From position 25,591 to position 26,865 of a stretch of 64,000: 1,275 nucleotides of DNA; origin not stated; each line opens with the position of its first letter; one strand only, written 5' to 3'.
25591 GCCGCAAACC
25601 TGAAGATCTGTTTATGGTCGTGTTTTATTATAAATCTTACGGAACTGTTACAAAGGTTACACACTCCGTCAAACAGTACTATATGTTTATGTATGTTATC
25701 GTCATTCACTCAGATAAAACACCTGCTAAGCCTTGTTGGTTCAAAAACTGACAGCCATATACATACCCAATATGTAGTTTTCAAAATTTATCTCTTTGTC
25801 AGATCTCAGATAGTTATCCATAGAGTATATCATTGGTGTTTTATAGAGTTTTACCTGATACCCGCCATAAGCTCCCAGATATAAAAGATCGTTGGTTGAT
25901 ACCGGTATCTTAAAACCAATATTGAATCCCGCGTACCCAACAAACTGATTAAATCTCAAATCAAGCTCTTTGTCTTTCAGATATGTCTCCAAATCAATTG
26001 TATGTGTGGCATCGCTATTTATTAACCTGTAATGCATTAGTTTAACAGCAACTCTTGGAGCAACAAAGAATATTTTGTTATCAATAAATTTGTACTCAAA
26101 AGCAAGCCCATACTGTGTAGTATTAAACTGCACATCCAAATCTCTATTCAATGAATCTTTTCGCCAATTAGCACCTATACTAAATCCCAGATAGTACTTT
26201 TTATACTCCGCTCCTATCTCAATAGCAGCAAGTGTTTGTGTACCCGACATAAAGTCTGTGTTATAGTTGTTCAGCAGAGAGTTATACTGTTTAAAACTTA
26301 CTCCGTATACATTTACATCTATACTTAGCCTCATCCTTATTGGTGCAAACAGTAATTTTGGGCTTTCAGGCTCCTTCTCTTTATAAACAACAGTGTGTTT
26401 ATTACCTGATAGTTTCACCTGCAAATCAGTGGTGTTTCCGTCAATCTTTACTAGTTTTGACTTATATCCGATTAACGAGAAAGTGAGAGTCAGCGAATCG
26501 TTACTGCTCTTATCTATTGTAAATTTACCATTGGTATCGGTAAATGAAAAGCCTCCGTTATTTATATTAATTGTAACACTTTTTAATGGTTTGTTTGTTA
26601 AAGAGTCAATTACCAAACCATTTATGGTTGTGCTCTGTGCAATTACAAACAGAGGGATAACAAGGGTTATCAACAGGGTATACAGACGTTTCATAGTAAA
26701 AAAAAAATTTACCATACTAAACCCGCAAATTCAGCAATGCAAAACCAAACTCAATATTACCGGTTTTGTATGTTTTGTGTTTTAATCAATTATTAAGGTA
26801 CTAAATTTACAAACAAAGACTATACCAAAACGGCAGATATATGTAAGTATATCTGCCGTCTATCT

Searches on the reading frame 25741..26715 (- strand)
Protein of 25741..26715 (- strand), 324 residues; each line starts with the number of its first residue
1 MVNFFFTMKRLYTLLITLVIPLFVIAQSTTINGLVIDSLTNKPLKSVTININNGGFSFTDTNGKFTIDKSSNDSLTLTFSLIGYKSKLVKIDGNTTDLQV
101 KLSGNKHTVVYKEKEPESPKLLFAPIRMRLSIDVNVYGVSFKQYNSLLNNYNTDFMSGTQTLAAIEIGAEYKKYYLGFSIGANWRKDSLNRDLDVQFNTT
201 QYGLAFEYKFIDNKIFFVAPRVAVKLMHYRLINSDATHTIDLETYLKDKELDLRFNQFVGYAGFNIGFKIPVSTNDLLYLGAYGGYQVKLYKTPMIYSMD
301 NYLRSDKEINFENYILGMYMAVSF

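Call 49: search_protein_families(library=pfam, proteins=[window:25741-26715:-], max_evalue=0.001)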
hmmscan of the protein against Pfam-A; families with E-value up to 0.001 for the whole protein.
window:25741-26715:- (324 aa): 2 families
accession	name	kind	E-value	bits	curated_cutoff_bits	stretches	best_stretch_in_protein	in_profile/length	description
PF13715.12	CarbopepD_reg_2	-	2.5e-11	43.9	32.2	1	31-104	1-78/88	CarboxypepD_reg-like domain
PF13620.12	CarboxypepD_reg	-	1.2e-08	35.6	32.3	1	30-102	1-81/82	Carboxypeptidase regulatory-like domain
